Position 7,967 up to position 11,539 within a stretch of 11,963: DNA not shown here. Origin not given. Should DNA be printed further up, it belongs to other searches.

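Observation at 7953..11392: Giant GT-C (ArnT/PMT-like) membrane glycosyltransferase fused to a beta-propeller-like extracytoplasmic domain, preceded by an overlapping Cys-rich micro-ORF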

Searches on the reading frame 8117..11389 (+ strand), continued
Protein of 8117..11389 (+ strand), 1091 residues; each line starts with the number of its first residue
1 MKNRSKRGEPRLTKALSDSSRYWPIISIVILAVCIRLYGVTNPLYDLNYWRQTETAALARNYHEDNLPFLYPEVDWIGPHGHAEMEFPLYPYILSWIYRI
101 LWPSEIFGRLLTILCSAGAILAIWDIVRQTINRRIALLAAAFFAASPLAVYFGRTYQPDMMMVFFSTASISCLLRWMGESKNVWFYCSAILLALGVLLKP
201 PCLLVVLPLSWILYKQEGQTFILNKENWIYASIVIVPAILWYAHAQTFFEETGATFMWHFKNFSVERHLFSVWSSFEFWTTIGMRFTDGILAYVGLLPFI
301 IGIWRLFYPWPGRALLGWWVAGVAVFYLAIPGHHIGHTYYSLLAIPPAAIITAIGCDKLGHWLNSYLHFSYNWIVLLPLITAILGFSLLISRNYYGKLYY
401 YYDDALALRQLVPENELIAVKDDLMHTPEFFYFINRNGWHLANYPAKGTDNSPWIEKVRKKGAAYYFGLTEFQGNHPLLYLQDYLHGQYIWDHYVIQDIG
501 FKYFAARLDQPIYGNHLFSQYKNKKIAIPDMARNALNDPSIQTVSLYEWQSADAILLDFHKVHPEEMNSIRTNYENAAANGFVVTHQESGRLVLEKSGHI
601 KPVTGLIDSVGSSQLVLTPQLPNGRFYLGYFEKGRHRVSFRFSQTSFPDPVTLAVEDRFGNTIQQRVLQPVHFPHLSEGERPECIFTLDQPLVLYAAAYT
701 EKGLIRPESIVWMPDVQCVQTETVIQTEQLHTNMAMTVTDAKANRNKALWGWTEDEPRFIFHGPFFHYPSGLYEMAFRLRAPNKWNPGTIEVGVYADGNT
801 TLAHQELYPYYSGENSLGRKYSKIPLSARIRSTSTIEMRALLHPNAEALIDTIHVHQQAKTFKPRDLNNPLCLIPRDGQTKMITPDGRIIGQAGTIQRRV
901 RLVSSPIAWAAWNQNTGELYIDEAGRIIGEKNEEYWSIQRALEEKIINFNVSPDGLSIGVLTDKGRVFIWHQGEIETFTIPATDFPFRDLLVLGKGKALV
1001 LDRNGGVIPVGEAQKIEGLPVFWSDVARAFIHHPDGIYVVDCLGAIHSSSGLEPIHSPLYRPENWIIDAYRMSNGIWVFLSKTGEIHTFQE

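Call 43: find_homologous_proteins(query=L001:9222-9998:+)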
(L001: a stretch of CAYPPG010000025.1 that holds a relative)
Query L001:9222-9998:+ (259 aa): 2 proteins with E <= 0.001 among 333 candidates.
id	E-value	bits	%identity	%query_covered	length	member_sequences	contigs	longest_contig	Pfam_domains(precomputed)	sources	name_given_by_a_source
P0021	3.8e-174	595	100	100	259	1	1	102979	PF18912.7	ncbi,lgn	-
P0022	7.3e-91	322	67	80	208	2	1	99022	-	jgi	jgi:hypothetical protein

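Call 78: list_cluster_members(proteins=[P0001, P0023, P0024, P0025, P0075, P0037, P0032, P0041, P0034, P0043])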
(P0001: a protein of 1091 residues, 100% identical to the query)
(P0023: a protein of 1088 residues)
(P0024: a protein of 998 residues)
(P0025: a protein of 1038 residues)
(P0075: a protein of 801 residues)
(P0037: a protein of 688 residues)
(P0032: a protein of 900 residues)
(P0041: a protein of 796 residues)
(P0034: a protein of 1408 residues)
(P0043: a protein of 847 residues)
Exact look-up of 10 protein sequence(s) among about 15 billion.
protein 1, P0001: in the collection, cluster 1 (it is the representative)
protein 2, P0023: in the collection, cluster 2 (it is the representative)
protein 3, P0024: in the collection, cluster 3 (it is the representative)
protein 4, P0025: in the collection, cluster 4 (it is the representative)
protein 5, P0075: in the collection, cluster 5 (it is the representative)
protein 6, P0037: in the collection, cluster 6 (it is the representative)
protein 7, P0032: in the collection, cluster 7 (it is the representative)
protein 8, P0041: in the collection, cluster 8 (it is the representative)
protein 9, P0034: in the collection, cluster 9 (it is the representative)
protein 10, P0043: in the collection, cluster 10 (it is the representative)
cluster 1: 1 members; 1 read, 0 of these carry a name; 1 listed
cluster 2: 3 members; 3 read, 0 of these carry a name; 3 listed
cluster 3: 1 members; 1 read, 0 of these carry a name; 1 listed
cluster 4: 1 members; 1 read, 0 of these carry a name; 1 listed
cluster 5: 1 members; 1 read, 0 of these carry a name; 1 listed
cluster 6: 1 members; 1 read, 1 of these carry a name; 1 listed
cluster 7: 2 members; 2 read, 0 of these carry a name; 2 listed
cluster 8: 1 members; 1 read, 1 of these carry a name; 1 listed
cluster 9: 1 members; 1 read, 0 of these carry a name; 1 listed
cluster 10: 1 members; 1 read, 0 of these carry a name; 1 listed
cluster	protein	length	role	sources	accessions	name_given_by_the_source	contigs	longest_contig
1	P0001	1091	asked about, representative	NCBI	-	-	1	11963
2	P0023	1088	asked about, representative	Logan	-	-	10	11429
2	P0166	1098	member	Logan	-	-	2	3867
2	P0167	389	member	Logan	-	-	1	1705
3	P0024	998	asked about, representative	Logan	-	-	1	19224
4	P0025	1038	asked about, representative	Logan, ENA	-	-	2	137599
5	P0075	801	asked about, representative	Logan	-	-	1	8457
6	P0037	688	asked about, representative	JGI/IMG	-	hypothetical protein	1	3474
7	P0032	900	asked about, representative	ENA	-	-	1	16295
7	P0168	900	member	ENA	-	-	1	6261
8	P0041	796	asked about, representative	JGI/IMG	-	peptidase M23-like protein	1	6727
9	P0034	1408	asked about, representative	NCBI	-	-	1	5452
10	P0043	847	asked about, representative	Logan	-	-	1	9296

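Call 80: find_encoding_contigs(protein=P0001, flank=10000, max_places=2)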
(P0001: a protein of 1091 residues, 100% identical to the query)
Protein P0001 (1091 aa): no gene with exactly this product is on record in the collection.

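Call 81: find_encoding_contigs(protein=P0016, flank=10000, max_places=1)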
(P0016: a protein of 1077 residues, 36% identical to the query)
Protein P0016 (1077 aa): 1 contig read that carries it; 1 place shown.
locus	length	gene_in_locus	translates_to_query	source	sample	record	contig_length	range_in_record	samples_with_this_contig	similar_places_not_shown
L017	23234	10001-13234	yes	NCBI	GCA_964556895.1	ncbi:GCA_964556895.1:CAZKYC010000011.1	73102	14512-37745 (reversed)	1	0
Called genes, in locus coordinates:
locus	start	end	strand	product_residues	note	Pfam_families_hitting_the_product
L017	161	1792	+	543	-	-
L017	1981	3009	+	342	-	PF00583:Acetyltransf_1, PF13527:Acetyltransf_9, PF13508:Acetyltransf_7 (faint)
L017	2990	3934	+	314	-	PF13489:Methyltransf_23, PF13847:Methyltransf_31 (weak), PF08241:Methyltransf_11, PF08242:Methyltransf_12, PF13649:Methyltransf_25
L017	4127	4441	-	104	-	PF03319:EutN_CcmL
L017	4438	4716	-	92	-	PF03319:EutN_CcmL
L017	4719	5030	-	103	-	PF03319:EutN_CcmL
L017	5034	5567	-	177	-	PF00583:Acetyltransf_1, PF13673:Acetyltransf_10 (weak), PF13508:Acetyltransf_7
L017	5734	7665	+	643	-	PF13522:GATase_6, PF13537:GATase_7, PF00733:Asn_synthase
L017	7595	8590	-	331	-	-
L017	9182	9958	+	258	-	-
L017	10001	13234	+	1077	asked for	PF13231:PMT_2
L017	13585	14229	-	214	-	PF01427:Peptidase_M15, PF02557:VanY (weak)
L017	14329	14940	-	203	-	PF10646:Germane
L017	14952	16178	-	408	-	PF01520:Amidase_3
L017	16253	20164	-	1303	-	PF01074:Glyco_hydro_38N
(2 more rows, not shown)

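Call 82: find_encoding_contigs(protein=P0005, flank=10000, max_places=1)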
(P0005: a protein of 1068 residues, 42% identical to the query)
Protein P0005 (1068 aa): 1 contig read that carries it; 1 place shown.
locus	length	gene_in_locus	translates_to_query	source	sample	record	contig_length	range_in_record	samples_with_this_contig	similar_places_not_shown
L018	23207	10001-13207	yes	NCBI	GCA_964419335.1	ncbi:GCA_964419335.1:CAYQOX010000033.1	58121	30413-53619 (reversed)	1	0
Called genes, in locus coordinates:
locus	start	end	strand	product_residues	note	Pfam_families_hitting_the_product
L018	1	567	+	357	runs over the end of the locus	PF00483:NTP_transferase, PF12804:NTP_transf_3 (weak)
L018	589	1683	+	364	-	PF00158:Sigma54_activat, PF01078:Mg_chelatase (faint), PF14532:Sigma54_activ_2, PF07728:AAA_5, PF25601:AAA_lid_14, PF02954:HTH_8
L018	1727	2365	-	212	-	PF03848:TehB (weak), PF05175:MTS (weak), PF13489:Methyltransf_23, PF01209:Ubie_methyltran, PF13847:Methyltransf_31, PF08241:Methyltransf_11, PF08242:Methyltransf_12, PF13649:Methyltransf_25, +1 more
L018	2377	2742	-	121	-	PF02579:Nitro_FeMo-Co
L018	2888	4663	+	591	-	PF00999:Na_H_Exchanger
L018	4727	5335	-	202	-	PF07963:N_methyl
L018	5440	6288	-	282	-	PF00106:adh_short, PF08643:DUF1776, PF08659:KR (weak), PF13561:adh_short_C2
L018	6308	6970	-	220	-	-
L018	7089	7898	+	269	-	PF03819:MazG, PF01503:PRA-PH (weak), PF03819:MazG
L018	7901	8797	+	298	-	PF01073:3Beta_HSD (weak), PF01370:Epimerase, PF02719:Polysacc_synt_2 (weak), PF04321:RmlD_sub_bind, PF07993:NAD_binding_4 (faint), PF16363:GDP_Man_Dehyd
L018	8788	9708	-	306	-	-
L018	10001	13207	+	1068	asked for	PF13231:PMT_2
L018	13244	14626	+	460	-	-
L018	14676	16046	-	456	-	PF00884:Sulfatase, PF01663:Phosphodiest (weak), PF16347:SGSH_C, PF14707:Sulfatase_C (faint)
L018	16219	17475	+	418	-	PF01408:GFO_IDH_MocA, PF02894:GFO_IDH_MocA_C (faint), PF19051:GFO_IDH_MocA_C2, PF22725:GFO_IDH_MocA_C3 (weak)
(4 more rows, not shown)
